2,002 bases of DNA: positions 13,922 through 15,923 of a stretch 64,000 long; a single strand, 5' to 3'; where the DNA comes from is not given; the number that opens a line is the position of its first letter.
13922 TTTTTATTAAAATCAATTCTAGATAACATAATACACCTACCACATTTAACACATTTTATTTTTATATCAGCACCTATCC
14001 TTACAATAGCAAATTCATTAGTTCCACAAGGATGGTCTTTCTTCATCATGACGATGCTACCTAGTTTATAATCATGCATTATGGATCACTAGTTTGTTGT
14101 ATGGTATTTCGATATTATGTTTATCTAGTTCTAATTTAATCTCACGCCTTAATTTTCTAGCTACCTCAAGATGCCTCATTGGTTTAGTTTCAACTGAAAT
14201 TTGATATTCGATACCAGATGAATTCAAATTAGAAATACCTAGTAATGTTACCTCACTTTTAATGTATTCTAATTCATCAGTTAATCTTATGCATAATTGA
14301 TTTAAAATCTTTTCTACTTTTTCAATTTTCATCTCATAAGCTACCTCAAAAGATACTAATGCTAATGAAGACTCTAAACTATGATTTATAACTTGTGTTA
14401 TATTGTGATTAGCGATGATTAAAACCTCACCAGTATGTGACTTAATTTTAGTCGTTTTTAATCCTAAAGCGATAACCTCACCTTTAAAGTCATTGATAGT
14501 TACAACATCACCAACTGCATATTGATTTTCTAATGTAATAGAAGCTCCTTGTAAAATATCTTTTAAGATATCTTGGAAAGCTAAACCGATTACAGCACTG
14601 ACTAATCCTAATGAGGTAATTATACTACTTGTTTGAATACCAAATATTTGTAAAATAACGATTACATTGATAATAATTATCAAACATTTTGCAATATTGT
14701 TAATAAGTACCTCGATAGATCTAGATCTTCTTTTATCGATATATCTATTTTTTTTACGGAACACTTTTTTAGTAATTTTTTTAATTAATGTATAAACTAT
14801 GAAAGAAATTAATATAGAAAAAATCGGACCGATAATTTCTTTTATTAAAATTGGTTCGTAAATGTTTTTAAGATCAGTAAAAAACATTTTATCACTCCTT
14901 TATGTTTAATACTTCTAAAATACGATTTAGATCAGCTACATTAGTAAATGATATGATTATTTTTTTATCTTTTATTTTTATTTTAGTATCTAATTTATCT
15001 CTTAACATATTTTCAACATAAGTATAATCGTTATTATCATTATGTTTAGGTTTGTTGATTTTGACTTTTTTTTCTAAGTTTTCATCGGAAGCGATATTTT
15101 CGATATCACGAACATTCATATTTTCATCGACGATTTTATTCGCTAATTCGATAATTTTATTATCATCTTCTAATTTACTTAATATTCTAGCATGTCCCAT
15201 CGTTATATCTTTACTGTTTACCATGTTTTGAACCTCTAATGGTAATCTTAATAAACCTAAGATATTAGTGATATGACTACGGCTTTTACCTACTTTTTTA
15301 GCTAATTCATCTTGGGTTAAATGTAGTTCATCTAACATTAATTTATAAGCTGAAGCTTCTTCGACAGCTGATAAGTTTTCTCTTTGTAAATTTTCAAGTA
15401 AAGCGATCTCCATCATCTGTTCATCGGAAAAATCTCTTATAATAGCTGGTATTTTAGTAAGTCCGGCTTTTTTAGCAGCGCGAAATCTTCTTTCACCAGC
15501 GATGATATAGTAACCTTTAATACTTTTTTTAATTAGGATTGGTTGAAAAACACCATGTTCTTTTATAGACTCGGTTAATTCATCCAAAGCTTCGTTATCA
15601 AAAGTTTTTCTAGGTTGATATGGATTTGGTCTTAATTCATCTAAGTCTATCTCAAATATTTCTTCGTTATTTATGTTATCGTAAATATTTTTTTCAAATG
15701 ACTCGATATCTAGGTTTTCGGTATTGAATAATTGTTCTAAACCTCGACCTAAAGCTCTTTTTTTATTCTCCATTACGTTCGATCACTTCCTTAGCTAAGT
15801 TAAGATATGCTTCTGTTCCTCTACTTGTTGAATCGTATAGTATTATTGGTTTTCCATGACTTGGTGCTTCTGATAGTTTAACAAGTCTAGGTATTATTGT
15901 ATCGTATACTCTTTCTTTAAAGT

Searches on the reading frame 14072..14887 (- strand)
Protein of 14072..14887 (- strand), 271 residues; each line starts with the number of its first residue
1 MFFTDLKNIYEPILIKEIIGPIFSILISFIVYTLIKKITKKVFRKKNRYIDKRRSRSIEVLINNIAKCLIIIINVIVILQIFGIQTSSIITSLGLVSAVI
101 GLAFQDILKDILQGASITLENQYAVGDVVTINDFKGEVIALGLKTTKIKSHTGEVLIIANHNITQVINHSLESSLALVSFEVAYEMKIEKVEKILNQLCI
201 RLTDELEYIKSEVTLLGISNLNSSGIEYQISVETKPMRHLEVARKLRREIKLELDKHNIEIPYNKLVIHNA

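Call 9: search_protein_families(library=pfam, proteins=[window:14072-14887:-])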
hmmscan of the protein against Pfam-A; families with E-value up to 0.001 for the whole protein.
window:14072-14887:- (271 aa): 3 families
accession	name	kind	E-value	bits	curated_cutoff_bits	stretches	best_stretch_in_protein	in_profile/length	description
PF00924.24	MS_channel_2nd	-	4.1e-16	59.3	20.2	1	106-170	1-67/68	Mechanosensitive ion channel, beta-domain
PF21082.3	MS_channel_3rd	-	3.1e-09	37.6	21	1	178-261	3-88/88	Mechanosensitive ion channel MscS, C-terminal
PF21088.3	MS_channel_1st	-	8.7e-08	32.5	23.1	1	64-105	1-42/42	Mechanosensitive ion channel, transmembrane helices 2/3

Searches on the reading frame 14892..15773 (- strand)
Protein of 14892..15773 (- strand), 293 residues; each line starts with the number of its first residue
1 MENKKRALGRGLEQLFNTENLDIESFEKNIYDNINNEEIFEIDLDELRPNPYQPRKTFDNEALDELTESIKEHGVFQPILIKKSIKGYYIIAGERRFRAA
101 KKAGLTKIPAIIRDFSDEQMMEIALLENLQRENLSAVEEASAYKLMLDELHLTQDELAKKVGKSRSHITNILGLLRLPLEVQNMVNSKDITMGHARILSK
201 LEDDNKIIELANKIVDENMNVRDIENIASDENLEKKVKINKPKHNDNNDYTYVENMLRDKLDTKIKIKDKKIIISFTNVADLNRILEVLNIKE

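Call 9: search_protein_families(library=pfam, proteins=[window:14892-15773:-])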
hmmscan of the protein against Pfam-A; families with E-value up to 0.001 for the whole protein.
window:14892-15773:- (293 aa): 3 families
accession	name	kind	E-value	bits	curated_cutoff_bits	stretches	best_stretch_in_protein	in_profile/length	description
PF02195.25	ParB_N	-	1.3e-37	128.2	26.3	1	38-130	2-95/95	ParB N-terminal domain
PF17762.8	HTH_ParB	-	1.7e-34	118.5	22.6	1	132-230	1-99/102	ParB HTH domain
PF01381.28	HTH_3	-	3.2e-05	24.3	23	1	146-171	4-29/55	Helix-turn-helix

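Call 28: search_solved_structures(query=window:14892-15773:-, show_alignments=2)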
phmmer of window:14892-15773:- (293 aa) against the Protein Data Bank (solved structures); distinct sequences matched with E-value up to 0.001: 15.
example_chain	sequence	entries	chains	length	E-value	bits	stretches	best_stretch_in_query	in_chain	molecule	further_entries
6sdk_A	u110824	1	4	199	8.8e-64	219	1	37-229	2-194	Stage 0 sporulation protein J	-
4umk_A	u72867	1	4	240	6.7e-55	189.9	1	4-234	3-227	PROBABLE CHROMOSOME-PARTITIONING PROTEIN PARB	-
1vz0_A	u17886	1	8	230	5.4e-50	173.8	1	40-228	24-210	Chromosome-partitioning protein Spo0J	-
7bnk_A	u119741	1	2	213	5.8e-50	173.7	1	40-232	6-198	ParB family protein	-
7bnr_A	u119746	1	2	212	3.7e-49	171.1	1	41-232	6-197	ParB family protein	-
7o0n_A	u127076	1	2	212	3.9e-49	171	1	40-232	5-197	ParB family protein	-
7nfu_A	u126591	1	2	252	1.8e-47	165.5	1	30-228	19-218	Nucleoid occlusion protein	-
7ng0_A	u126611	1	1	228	5.2e-47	164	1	37-228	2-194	Nucleoid occlusion protein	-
6t1f_A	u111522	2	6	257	7.3e-46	160.3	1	5-230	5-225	Chromosome-partitioning protein ParB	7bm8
7ol9_A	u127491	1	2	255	1.1e-45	159.7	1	33-236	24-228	Nucleoid occlusion protein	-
6s6h_A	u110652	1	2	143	4e-21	79.2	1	120-230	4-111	Chromosome-partitioning protein ParB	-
6y93_A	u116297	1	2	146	3e-20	76.3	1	121-238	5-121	Nucleoid occlusion protein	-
8qa8_A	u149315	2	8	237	2.9e-15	60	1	40-188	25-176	Transcriptional repressor protein KorB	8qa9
1r71_A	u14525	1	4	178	0.00019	24.5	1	96-188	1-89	Transcriptional repressor protein korB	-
1vk1_A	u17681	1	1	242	0.00049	23.1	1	38-123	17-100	Conserved hypothetical protein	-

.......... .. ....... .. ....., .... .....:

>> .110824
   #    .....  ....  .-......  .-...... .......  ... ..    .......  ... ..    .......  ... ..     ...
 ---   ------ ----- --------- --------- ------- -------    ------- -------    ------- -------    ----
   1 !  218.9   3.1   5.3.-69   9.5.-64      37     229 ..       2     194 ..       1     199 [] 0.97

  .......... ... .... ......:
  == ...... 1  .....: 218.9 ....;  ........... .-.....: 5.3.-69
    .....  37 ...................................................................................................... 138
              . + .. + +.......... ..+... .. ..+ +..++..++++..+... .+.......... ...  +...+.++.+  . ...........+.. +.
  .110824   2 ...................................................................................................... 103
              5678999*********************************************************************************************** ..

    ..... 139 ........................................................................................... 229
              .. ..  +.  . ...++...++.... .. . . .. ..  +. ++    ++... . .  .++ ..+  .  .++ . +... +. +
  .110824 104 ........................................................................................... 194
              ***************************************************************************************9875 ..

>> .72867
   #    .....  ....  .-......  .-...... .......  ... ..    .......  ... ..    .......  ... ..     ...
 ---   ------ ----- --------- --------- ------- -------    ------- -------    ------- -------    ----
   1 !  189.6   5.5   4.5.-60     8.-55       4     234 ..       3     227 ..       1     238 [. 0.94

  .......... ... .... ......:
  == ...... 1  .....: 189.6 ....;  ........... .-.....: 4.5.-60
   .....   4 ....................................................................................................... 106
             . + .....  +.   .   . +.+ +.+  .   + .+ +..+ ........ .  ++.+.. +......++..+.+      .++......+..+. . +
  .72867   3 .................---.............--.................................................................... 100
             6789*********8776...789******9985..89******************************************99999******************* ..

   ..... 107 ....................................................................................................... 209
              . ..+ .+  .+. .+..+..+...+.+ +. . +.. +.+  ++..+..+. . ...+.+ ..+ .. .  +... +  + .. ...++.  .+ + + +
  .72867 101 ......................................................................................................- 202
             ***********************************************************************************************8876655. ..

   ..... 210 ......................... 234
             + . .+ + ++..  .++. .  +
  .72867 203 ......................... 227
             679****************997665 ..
